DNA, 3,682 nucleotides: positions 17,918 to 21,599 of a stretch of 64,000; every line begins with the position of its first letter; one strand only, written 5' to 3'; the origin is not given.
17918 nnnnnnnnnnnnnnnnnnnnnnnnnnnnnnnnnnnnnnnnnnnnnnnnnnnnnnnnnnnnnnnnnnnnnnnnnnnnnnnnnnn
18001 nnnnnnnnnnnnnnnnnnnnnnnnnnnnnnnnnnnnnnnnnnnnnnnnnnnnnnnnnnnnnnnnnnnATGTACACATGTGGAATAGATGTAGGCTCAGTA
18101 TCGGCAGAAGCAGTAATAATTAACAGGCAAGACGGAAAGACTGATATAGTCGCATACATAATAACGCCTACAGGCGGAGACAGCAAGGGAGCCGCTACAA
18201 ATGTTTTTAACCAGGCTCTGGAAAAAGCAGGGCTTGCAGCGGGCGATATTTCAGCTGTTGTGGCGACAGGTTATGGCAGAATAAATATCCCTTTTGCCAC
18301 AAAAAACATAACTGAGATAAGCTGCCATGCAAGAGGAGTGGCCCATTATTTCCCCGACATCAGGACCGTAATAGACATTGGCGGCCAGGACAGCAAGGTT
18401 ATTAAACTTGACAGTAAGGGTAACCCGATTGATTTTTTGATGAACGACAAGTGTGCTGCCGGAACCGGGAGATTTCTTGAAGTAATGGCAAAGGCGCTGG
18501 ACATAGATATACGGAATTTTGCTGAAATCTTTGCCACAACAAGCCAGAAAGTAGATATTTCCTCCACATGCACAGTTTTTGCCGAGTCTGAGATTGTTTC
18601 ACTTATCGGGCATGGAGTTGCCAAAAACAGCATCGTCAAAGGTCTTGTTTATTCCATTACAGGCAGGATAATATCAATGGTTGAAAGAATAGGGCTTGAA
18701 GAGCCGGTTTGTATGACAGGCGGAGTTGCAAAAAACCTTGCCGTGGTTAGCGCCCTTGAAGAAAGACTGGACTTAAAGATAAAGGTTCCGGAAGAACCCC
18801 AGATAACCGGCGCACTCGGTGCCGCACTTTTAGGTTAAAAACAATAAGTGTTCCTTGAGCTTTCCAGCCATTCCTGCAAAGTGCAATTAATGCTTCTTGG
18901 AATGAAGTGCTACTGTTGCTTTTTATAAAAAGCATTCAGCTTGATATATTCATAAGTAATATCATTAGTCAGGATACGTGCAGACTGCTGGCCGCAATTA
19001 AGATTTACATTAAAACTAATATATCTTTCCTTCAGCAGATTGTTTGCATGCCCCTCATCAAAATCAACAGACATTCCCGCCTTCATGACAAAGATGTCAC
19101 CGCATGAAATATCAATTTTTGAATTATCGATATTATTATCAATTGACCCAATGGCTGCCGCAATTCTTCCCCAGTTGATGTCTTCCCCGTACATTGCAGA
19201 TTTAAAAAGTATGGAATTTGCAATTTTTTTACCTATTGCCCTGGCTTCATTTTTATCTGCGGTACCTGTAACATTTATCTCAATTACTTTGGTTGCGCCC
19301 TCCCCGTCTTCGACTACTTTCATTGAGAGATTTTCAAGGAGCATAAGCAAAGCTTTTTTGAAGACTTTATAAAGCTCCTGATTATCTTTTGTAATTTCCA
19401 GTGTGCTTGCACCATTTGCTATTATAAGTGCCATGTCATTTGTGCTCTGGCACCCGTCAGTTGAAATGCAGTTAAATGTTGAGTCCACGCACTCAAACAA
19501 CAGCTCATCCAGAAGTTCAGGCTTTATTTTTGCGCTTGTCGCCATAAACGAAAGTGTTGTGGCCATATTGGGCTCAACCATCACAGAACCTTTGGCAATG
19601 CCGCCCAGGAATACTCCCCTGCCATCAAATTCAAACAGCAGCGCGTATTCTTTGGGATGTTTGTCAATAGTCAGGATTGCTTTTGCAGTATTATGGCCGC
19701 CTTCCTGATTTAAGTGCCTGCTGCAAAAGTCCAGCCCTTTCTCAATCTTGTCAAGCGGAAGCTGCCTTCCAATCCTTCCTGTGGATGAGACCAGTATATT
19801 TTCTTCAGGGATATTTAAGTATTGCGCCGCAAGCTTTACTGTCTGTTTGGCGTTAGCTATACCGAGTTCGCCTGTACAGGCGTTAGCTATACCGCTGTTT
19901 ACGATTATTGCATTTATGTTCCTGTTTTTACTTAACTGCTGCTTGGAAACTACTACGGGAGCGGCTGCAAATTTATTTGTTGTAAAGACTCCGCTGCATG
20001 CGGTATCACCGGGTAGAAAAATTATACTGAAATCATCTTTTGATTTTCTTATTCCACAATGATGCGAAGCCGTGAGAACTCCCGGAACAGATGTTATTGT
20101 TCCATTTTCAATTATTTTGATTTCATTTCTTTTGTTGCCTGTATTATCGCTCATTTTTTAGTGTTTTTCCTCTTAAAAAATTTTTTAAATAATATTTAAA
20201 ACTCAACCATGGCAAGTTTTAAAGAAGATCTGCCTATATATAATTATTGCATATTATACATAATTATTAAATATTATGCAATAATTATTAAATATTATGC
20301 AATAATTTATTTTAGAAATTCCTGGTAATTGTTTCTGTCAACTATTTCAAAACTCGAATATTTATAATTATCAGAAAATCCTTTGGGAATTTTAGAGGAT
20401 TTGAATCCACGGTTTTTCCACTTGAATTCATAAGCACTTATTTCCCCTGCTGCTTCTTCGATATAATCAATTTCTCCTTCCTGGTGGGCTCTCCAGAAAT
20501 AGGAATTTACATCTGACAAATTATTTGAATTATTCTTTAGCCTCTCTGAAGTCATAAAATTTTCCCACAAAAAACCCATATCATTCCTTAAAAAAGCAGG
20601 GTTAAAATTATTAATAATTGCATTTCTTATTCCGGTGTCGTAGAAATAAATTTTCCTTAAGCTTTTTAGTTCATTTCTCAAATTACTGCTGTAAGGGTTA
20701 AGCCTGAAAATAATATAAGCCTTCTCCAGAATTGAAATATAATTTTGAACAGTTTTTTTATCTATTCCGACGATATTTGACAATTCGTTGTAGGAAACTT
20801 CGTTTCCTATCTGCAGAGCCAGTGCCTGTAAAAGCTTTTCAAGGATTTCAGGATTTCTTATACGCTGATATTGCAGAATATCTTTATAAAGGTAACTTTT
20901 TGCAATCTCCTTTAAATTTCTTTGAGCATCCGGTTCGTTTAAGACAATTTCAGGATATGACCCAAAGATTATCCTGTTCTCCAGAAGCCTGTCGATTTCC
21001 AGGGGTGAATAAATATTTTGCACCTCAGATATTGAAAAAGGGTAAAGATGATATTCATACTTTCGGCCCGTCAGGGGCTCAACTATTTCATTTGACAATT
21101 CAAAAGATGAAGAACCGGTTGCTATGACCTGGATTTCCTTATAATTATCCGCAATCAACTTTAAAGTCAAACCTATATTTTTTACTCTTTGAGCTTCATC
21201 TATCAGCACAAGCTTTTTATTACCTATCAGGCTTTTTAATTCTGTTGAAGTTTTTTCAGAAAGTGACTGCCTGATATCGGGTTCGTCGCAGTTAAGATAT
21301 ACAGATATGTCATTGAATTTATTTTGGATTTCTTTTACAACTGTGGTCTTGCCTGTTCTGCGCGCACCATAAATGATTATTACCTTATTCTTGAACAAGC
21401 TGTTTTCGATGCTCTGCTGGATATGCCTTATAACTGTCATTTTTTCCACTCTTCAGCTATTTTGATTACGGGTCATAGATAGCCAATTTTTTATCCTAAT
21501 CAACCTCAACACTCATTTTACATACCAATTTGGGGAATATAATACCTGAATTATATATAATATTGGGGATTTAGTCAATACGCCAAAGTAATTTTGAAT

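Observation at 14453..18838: Orphan 2-hydroxyacyl-CoA-dehydratase-family radical enzyme operon led by a GerMN lipoprotein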

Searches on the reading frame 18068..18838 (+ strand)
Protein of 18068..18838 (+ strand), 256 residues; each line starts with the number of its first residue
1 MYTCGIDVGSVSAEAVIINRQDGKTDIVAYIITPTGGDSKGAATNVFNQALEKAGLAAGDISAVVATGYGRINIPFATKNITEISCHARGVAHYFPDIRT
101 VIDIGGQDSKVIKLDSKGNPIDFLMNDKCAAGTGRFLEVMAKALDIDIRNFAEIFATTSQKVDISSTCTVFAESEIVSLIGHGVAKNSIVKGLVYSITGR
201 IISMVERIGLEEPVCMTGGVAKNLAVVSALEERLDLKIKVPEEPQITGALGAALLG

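Call 3: search_protein_families(library=pfam, proteins=[window:18068-18838:+], max_evalue=0.01)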
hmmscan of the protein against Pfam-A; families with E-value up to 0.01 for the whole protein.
window:18068-18838:+ (256 aa): 2 families
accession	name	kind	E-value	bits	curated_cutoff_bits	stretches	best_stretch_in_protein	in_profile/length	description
PF01869.26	BcrAD_BadFG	-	1.9e-59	201.9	31.5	1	5-256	2-271/271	BadF/BadG/BcrA/BcrD ATPase family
PF02782.22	FGGY_C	-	0.00073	19.8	27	1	192-256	130-194/198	FGGY family of carbohydrate kinases, C-terminal domain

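Call 4: search_protein_families(library=ncbifam, proteins=[window:18068-18838:+], max_evalue=0.01)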
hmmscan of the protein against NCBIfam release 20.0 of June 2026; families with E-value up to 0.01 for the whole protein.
window:18068-18838:+ (256 aa): 7 families
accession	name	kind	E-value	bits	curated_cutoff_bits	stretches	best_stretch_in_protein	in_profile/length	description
TIGR00241.1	CoA_E_activ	domain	6.1e-77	258.5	125.4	1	3-255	2-248/248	acyl-CoA dehydratase activase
TIGR03192.1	benz_CoA_bzdQ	equivalog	4.8e-64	216.6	380.2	1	2-256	33-286/293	benzoyl-CoA reductase, bzd-type, subunit Q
TIGR02259.1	benz_CoA_red_A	equivalog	4.9e-42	144.2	578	1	61-253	230-429/432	benzoyl-CoA reductase subunit A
TIGR02261.1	benz_CoA_red_D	equivalog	4.3e-35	121.2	312.85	1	3-256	3-262/262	benzoyl-CoA reductase subunit D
TIGR03286.1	methan_mark_15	hypoth_equivalog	8.3e-35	120.5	455.75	1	3-255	146-400/404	methanogenesis marker 15 protein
TIGR01312.1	XylB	equivalog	0.0069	15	380.25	0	187-255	366-434/481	xylulokinase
NF003154.0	PRK04123.1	equivalog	0.0085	14.8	428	0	2-28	5-34/554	ribulokinase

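Call 50: search_solved_structures(query=window:18068-18838:+, max_evalue=1e-10, show_alignments=1)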
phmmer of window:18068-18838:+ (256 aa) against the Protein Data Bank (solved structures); distinct sequences matched with E-value up to 1e-10: 5.
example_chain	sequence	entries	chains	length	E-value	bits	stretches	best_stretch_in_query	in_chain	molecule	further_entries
4eht_A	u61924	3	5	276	2.3e-71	243.5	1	1-254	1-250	Activator of 2-hydroxyisocaproyl-CoA dehydratase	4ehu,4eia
9gai_D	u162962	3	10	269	1.7e-66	227.5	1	2-255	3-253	3-methylbenzoyl-CoA reductase alpha subunit MbdQ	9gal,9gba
1hux_A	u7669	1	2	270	8.1e-63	215.5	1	1-254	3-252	ACTIVATOR OF (R)-2-HYDROXYGLUTARYL-COA DEHYDRATASE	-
7yyl_E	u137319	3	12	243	6.7e-50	173.2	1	4-255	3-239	Putative CoA-substrate-specific enzyme activase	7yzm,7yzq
9gai_C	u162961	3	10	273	2e-48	168.4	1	1-256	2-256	3-methylbenzoyl-CoA reductase delta subunit MbdP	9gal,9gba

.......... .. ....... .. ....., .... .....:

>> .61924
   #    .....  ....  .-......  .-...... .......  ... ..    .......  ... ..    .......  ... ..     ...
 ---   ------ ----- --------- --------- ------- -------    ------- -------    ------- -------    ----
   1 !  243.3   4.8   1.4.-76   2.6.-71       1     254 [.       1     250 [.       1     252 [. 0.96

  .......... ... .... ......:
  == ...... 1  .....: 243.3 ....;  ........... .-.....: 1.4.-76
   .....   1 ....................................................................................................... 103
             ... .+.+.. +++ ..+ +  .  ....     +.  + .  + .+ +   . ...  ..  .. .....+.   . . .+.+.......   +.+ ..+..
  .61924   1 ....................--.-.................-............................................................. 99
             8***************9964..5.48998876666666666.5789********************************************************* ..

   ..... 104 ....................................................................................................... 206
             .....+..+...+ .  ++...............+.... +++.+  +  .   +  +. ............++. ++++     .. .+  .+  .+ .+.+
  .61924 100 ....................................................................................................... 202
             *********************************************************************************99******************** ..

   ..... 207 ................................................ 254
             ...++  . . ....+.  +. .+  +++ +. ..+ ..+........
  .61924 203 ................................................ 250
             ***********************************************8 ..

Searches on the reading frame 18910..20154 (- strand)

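Call 3: search_protein_families(library=pfam, proteins=[window:18910-20154:-], max_evalue=0.01)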
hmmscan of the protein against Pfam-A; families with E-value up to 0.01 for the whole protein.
window:18910-20154:- (414 aa): 1 family
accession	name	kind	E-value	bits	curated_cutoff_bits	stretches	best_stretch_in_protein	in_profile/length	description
PF01960.23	ArgJ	-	2.3e-129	431.9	32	1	29-411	3-376/377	ArgJ family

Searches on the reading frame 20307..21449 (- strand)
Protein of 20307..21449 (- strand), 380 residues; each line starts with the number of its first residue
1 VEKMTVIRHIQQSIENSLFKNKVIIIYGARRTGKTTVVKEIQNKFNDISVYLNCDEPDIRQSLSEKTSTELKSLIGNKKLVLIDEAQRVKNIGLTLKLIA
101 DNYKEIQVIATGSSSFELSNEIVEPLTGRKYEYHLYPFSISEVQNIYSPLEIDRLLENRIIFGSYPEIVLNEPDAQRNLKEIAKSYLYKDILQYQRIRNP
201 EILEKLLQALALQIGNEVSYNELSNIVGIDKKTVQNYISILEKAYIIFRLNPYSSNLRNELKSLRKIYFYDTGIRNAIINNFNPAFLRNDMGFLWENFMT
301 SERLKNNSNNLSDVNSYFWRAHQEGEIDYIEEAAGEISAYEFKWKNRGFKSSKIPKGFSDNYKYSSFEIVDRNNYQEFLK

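Call 3: search_protein_families(library=pfam, proteins=[window:20307-21449:-], max_evalue=0.01)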
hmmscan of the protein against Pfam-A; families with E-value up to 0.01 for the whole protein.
window:20307-21449:- (380 aa): 8 families
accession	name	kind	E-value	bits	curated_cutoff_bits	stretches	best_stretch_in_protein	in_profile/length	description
PF13635.12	DUF4143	-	5.1e-44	150.3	28.1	1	189-344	2-159/160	Domain of unknown function (DUF4143)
PF13173.12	AAA_14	-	9.6e-32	110.1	27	1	21-143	2-128/129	AAA domain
PF13401.12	AAA_22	-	4.3e-07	30.7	27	1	21-63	5-50/130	AAA domain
PF01637.24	ATPase_2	-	7.6e-05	23.1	33.2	1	20-105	19-111/225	ATPase domain predominantly from Archaea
PF00004.35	AAA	-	0.001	20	21.2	1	24-90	1-70/131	ATPase family associated with various cellular activities (AAA)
PF25199.1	nSTAND_NTPase5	-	0.002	18.4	34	1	6-111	24-131/145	Novel STAND NTPase 5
PF13245.12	AAA_19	-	0.0024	18.5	25.1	0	11-48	1-38/134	AAA domain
PF08279.18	HTH_11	-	0.0041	17.4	25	1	204-244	3-42/55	HTH domain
